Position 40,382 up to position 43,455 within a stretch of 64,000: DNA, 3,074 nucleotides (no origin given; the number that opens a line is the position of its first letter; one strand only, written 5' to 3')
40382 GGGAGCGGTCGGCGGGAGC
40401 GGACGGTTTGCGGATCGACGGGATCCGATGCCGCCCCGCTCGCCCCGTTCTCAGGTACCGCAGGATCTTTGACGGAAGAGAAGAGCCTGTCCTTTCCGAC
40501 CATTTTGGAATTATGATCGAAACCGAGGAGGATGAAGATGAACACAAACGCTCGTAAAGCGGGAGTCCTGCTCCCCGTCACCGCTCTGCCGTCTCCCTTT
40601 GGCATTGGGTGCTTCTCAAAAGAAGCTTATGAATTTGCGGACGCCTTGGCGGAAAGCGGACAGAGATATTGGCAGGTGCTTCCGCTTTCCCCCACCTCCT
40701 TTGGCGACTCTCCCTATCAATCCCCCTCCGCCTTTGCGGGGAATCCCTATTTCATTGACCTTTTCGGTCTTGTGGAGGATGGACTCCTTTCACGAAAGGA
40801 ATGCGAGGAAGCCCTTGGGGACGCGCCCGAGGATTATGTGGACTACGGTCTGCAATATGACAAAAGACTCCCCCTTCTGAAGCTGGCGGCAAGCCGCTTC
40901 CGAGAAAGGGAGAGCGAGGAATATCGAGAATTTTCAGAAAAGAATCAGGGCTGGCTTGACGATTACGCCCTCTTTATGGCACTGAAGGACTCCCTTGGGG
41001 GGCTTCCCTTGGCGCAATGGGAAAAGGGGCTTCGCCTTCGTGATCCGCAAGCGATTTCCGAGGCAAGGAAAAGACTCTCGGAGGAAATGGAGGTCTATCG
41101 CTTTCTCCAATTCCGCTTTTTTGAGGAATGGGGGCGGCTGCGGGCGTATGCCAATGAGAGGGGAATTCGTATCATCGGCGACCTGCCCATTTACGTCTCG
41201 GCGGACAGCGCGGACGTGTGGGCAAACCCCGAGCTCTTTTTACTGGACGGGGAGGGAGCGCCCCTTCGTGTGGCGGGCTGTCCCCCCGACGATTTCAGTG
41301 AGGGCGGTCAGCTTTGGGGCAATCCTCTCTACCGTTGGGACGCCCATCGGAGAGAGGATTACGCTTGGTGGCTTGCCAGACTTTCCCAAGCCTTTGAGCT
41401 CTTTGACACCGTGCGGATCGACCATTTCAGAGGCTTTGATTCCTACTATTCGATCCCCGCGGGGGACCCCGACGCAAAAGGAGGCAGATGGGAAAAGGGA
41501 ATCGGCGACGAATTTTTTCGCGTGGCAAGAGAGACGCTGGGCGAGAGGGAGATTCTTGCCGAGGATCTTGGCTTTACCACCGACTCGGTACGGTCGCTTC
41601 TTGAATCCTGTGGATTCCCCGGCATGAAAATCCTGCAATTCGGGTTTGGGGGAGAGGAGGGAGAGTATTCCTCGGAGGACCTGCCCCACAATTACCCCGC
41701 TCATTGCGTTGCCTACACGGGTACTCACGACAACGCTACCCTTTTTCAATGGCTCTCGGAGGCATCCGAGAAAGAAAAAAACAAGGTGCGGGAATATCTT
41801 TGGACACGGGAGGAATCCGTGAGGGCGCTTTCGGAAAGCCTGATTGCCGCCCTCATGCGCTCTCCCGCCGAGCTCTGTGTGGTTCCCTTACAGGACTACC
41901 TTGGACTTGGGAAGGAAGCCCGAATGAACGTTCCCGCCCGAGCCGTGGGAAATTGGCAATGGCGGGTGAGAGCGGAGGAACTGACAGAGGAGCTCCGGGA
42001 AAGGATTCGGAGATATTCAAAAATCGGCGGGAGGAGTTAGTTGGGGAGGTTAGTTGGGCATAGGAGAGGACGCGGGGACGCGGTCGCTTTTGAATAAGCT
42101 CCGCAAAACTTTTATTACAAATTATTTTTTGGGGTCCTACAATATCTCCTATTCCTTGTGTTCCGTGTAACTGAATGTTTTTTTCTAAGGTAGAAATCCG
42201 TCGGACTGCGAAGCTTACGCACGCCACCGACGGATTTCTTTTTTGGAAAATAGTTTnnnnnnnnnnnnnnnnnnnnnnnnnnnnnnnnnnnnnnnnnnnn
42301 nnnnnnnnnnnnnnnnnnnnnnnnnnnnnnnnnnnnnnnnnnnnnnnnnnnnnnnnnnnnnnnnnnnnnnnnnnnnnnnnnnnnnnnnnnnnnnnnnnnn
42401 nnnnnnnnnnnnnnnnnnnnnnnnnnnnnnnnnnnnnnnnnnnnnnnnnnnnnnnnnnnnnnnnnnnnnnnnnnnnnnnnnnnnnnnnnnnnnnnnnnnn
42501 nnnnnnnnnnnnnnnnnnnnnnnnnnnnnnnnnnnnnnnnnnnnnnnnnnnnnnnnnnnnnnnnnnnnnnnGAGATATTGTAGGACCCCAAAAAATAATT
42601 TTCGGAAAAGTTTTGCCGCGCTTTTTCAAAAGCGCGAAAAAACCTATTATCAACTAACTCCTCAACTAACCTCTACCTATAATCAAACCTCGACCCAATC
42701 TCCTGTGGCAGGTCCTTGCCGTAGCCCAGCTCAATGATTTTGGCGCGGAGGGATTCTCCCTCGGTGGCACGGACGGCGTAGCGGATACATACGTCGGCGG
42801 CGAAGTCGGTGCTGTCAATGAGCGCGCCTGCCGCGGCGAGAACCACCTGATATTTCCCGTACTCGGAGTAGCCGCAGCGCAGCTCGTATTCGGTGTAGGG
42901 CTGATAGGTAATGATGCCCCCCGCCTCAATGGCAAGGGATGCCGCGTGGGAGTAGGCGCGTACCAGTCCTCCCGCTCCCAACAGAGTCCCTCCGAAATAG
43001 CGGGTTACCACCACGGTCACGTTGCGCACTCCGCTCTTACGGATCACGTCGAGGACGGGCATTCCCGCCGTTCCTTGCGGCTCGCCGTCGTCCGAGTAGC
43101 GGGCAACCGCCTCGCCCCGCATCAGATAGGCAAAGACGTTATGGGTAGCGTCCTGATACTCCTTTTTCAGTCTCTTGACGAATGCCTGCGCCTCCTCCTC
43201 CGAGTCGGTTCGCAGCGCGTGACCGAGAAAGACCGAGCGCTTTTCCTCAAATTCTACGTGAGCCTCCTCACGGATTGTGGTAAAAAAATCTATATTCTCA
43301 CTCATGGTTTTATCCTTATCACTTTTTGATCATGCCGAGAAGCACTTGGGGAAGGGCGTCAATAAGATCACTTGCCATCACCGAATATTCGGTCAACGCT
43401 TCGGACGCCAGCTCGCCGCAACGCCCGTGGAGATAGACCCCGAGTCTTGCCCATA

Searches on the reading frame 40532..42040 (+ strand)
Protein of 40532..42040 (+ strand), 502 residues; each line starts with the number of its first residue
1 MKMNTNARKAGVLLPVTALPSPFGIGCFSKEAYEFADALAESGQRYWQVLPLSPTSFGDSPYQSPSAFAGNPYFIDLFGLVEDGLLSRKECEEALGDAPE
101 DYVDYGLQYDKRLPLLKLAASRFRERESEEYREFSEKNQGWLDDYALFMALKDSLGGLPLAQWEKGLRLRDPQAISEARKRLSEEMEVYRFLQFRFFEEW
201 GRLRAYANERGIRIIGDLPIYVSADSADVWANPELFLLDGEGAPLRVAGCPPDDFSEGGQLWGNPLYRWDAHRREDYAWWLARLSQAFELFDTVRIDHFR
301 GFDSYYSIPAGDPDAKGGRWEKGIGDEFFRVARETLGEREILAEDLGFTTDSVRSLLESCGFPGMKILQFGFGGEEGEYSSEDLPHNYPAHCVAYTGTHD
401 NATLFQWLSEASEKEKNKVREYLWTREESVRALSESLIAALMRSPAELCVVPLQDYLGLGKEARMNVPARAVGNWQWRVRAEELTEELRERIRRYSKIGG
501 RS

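Call 18: search_protein_families(library=pfam, proteins=[window:40532-42040:+])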
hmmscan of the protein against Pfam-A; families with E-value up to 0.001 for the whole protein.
window:40532-42040:+ (502 aa): 1 family
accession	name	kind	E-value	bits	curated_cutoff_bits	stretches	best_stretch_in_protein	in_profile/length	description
PF02446.23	Glyco_hydro_77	-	5.9e-176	586.4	25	1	14-484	1-464/465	4-alpha-glucanotransferase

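Call 63: find_homologous_proteins(query=window:40532-42040:+, max_evalue=1e-150)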
Query window:40532-42040:+ (502 aa): 3622 proteins with E <= 1e-150 among 8000 candidates; the best 120 are listed.
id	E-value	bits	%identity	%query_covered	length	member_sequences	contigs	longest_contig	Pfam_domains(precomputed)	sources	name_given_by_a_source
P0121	0.0e+0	1157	100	100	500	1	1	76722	PF02446.24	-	-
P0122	2.2e-283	959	82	99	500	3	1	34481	PF02446.24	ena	-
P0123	7.6e-258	875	75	99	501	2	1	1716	PF02446.24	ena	-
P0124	4.5e-246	836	73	99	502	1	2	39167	PF02446.24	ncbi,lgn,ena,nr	ncbi:MAG: 4-alpha-glucanotransferase [Clostridia bacterium]|nr:4-alpha-glucanotransferase [Clostridi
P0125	6.4e-243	825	70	99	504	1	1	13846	PF02446.24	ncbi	-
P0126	5.6e-234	796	68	100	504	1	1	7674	PF02446.24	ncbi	-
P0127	7.3e-227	772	67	99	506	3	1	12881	PF02446.24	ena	-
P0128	1.0e-216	739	64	100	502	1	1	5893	PF02446.24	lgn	-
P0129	5.4e-212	723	62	99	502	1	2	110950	PF02446.24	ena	-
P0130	3.3e-205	701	60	100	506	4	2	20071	PF02446.24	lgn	-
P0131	1.3e-199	682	59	98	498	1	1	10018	PF02446.24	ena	-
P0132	4.0e-199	681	60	98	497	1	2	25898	PF02446.24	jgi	-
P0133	1.4e-193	662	56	98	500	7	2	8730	PF02446.24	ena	-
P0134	2.8e-193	662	57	98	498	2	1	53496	PF02446.24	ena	-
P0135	9.6e-193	660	57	98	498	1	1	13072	PF02446.24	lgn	-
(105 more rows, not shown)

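Call 64: find_encoding_contigs(protein=P0122, flank=10000, max_places=1)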
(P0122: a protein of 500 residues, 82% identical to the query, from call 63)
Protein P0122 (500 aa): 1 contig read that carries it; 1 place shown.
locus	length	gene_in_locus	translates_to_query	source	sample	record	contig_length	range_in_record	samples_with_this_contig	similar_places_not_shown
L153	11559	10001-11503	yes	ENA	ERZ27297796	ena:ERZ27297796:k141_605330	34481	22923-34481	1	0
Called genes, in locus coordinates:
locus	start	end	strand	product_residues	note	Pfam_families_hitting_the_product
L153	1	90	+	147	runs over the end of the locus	-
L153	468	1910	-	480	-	PF02446:Glyco_hydro_77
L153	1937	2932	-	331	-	PF03547:Mem_trans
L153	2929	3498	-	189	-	PF03167:UDG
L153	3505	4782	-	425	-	PF06245:DUF1015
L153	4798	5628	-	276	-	PF03009:GDPD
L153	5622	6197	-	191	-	PF00293:NUDIX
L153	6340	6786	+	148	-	PF00075:RNase_H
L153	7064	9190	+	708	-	PF00358:PTS_EIIA_1, PF02378:PTS_EIIC, PF00367:PTS_EIIB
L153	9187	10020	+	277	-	PF03372:Exo_endo_phos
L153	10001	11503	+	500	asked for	PF02446:Glyco_hydro_77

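Call 65: find_encoding_contigs(protein=P0124, flank=10000, max_places=1)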
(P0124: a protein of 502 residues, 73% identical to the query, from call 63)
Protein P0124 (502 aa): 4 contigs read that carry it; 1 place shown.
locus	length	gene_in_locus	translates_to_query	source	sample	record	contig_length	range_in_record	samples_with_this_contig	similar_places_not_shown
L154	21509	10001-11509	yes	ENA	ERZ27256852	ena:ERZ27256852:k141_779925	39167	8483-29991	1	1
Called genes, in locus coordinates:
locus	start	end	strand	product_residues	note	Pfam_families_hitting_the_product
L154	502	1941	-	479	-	PF02446:Glyco_hydro_77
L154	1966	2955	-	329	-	PF03547:Mem_trans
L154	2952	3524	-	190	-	PF03167:UDG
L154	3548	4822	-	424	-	PF06245:DUF1015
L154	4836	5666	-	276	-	PF03009:GDPD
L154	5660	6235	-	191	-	PF28549:NDPSase_N (faint), PF00293:NUDIX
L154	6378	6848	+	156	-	PF00075:RNase_H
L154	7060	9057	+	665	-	PF00358:PTS_EIIA_1, PF02378:PTS_EIIC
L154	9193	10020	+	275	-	PF03372:Exo_endo_phos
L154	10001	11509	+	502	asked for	PF02446:Glyco_hydro_77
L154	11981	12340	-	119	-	PF00160:Pro_isomerase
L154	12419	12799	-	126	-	PF00636:Ribonuclease_3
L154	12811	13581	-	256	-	PF13277:YmdB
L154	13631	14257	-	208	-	PF05698:Trigger_C (weak)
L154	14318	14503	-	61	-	PF01783:Ribosomal_L32p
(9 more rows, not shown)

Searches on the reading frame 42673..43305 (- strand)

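Call 18: search_protein_families(library=pfam, proteins=[window:42673-43305:-])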
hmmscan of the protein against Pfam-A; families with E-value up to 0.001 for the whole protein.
window:42673-43305:- (210 aa): 2 families
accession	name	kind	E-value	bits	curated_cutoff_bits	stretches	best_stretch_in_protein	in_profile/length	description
PF01205.25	UPF0029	-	1.3e-38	131.7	27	1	22-126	1-107/107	Uncharacterized protein family UPF0029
PF09186.17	DUF1949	-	1.5e-07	31.7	23.7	1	142-194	1-53/56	Domain of unknown function (DUF1949)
